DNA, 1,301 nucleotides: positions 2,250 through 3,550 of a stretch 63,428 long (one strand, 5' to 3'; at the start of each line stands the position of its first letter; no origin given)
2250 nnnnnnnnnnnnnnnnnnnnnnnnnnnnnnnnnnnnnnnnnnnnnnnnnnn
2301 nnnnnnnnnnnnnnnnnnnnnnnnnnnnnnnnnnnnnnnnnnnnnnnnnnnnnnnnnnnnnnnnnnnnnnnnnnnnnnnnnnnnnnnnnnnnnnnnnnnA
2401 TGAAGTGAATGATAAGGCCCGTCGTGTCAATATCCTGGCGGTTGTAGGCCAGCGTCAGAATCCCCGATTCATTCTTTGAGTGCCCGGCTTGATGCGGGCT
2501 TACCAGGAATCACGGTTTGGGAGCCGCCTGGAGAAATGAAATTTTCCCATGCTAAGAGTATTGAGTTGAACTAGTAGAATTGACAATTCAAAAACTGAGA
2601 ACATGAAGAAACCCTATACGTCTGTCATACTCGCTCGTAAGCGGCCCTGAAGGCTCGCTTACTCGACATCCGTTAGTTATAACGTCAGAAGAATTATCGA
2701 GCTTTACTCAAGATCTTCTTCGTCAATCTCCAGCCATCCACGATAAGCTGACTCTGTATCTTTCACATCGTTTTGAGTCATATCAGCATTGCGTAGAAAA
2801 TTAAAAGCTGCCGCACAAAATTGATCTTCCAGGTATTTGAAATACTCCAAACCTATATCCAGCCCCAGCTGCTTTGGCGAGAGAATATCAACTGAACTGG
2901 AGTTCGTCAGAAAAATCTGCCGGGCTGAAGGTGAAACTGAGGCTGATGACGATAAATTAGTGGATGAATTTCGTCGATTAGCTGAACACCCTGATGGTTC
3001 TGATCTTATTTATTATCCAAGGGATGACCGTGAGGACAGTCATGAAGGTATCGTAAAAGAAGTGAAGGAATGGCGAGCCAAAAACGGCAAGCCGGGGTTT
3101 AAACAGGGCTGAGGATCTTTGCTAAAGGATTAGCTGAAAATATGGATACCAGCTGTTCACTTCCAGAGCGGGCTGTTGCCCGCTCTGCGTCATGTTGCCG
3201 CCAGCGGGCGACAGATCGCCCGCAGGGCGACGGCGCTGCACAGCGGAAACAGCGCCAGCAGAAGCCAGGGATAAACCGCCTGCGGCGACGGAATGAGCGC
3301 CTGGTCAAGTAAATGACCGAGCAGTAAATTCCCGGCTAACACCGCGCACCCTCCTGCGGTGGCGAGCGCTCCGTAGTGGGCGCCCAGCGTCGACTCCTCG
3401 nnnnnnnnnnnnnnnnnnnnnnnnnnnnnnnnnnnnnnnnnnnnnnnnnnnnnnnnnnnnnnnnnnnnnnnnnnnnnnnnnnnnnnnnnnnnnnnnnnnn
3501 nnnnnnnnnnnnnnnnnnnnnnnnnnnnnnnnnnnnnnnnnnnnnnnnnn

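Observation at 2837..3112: Orphan colicin-nuclease immunity gene beside the replicon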

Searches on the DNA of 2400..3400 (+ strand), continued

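Call 37: get_annotated_region(hit=H206, flank=2500)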
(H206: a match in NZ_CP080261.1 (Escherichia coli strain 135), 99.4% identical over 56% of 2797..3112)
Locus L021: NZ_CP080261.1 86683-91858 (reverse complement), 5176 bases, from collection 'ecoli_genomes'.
description: Escherichia coli strain 135 plasmid p135-1, complete sequence
organism: Escherichia coli strain 135 (NCBI taxid 562)
replicon: plasmid p135-1; assembly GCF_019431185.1
host: -; source: Chicken fecal; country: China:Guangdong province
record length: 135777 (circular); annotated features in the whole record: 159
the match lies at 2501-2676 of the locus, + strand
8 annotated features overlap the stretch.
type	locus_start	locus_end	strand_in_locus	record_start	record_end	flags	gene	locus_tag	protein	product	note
CDS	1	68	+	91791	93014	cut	-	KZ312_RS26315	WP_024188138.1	cytosine permease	-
CDS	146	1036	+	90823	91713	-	-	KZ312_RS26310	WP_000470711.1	LysR substrate-binding domain-containing protein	-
CDS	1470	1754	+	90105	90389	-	-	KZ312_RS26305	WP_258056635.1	hypothetical protein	-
CDS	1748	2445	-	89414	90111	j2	-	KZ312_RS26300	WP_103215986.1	IS1-like element IS1A family transposase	programmed frameshift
CDS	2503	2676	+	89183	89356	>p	-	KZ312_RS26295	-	bacteriocin immunity protein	incomplete; partial in the middle of a contig; missing N-terminus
CDS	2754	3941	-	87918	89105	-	-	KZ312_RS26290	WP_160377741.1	MDR family MFS transporter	-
CDS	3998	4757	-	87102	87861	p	-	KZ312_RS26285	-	ABC transporter ATP-binding protein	frameshifted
CDS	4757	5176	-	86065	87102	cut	-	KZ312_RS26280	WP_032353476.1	FecCD family ABC transporter permease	-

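Call 38: get_annotated_region(hit=H209, flank=2500)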
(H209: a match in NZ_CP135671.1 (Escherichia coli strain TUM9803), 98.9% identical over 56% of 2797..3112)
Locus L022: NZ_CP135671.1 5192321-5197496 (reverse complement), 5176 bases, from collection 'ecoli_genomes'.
description: Escherichia coli strain TUM9803 chromosome, complete genome
organism: Escherichia coli strain TUM9803 (NCBI taxid 562)
replicon: chromosome; assembly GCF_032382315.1
host: missing; source: missing; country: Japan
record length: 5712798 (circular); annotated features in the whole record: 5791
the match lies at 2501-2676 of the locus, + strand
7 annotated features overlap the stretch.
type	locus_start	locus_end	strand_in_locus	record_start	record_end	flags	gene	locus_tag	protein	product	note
CDS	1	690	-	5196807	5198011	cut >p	-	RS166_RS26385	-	IS3 family transposase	programmed frameshift; incomplete; partial in the middle of a contig; missing C-terminus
CDS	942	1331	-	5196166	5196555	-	-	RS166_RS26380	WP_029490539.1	cytochrome b562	-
CDS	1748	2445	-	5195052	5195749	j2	-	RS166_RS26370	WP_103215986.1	IS1-like element IS1A family transposase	programmed frameshift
CDS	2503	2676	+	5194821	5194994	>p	-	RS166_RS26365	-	bacteriocin immunity protein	incomplete; partial in the middle of a contig; missing N-terminus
CDS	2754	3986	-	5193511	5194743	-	eitD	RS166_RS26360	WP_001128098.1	MFS transporter EitD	-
CDS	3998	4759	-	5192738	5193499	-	eitC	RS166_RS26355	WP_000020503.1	siderophore ABC transporter ATP-binding protein EitC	-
CDS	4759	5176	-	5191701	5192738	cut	-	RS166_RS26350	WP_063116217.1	FecCD family ABC transporter permease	-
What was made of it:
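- On Gene remnant (pseudogene by truncation): IS1A truncation, flagged as a pseudogene by PGAP (calls 37, 38).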

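Call 64: get_annotated_region(hit=H77, flank=3000)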
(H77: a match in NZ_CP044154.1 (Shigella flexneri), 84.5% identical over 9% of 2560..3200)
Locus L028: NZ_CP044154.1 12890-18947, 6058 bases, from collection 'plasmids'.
description: Shigella flexneri strain AR-0425 plasmid pAR-0425-2, complete sequence
organism: Shigella flexneri (NCBI taxid 623)
taxonomy: Bacteria; Pseudomonadota; Gammaproteobacteria; Enterobacterales; Enterobacteriaceae; Shigella; Shigella flexneri
host: -; source: -; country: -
typing (MOB-suite, as given by PLSDB): mobilizable; replicon IncFIA,IncFIC; relaxase MOBF,MOBF,MOBF,MOBP
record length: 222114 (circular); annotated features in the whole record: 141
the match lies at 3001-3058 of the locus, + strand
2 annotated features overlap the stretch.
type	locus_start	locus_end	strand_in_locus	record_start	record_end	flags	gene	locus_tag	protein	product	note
CDS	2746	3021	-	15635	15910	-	-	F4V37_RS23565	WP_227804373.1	S-type pyocin domain-containing protein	-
CDS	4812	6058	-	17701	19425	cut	ipaH4.5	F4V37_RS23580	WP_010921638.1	T3SS effector E3 ubiquitin-protein ligase IpaH4.5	-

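Call 66: get_annotated_region(hit=H49, flank=3500)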
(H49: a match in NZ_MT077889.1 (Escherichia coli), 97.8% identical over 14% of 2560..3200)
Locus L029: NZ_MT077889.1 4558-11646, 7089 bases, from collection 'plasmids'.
description: Escherichia coli plasmid p77, complete sequence
organism: Escherichia coli (NCBI taxid 562)
taxonomy: Bacteria; Pseudomonadota; Gammaproteobacteria; Enterobacterales; Enterobacteriaceae; Escherichia; Escherichia coli
host: -; source: -; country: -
typing (MOB-suite, as given by PLSDB): conjugative; replicon IncFIA,IncFIC; relaxase MOBF; mating-pair formation MPF_F
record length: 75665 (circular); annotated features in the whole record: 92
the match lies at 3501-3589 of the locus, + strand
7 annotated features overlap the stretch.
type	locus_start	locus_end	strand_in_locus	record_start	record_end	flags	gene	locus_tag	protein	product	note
CDS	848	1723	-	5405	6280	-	-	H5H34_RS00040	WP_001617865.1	extended-spectrum class A beta-lactamase CTX-M-14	-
predicted_resistance_gene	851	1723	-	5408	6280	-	blaCTX-M-14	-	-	extended-spectrum class A beta-lactamase CTX-M-14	predicted by amrfinderplus; class BETA-LACTAM; identity 100.0%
CDS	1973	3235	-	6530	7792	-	-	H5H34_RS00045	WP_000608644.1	IS1380-like element ISEcp1 family transposase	-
CDS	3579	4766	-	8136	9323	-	-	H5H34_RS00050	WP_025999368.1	MFS transporter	GO:0055085 - transmembrane transport [Evidence IEA]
CDS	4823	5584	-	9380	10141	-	-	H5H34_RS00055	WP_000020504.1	ABC transporter ATP-binding protein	-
CDS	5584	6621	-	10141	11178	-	-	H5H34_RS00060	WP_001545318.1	iron ABC transporter permease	GO:0006826 - iron ion transport [Evidence IEA]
CDS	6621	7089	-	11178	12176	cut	-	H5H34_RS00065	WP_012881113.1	ABC transporter substrate-binding protein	-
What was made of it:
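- On Functional orphan immunity gene: Sister plasmids truncate or lose the gene (calls 37, 38, 66).
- Sister plasmids lose more of the gene, or all of it, without apparent consequence (calls 37, 38, 66).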

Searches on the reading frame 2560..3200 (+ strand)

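Call 31: search_protein_families(library=pfam, proteins=[L003:4623-4958:+, L003:4959-5216:+], max_evalue=0.1)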
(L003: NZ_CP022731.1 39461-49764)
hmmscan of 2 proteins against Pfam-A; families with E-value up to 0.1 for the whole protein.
L003:4623-4958:+ (111 aa): 3 families
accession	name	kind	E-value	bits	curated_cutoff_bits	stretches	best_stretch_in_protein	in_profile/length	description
PF21431.3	Col-Pyo_DNase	-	3.3e-32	111.7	27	1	28-108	44-124/124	Colicin/Pyocin-S2, DNase domain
PF01844.29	HNH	-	0.027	15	21.4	1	72-99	11-37/47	HNH endonuclease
PF14411.12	LHH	-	0.044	14.4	23.3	1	50-86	1-31/76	A nuclease of the HNH/ENDO VII superfamily with conserved LHH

L003:4959-5216:+ (85 aa): 1 family
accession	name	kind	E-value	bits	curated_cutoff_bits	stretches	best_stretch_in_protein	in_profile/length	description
PF01320.23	Colicin_Pyocin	-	1.3e-38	131.4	21.2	1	3-83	2-82/82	Colicin immunity protein / pyocin immunity protein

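Call 60: predict_structure(alignment_id=A4)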
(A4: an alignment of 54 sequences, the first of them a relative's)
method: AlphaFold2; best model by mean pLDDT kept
length: 85 residues; sequences in the alignment: 54
mean_pLDDT: 93.1   pTM: 0.84
mean pLDDT of the five models: 93.1, 90.4, 90.0, 89.7, 89.3
residues with pLDDT >= 90: 67; 70-90: 17; 50-70: 1; < 50: 0
segments of 3 or more residues with pLDDT < 50: none
pLDDT, mean of each block of 10 residues (from residue 1): 89 97 88 95 96 87 96 97 92
secondary structure, 60 per line:
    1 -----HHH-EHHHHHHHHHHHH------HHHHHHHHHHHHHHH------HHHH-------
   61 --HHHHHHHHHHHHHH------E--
elements in order: H11-22 H29-43 H50-53 H63-76
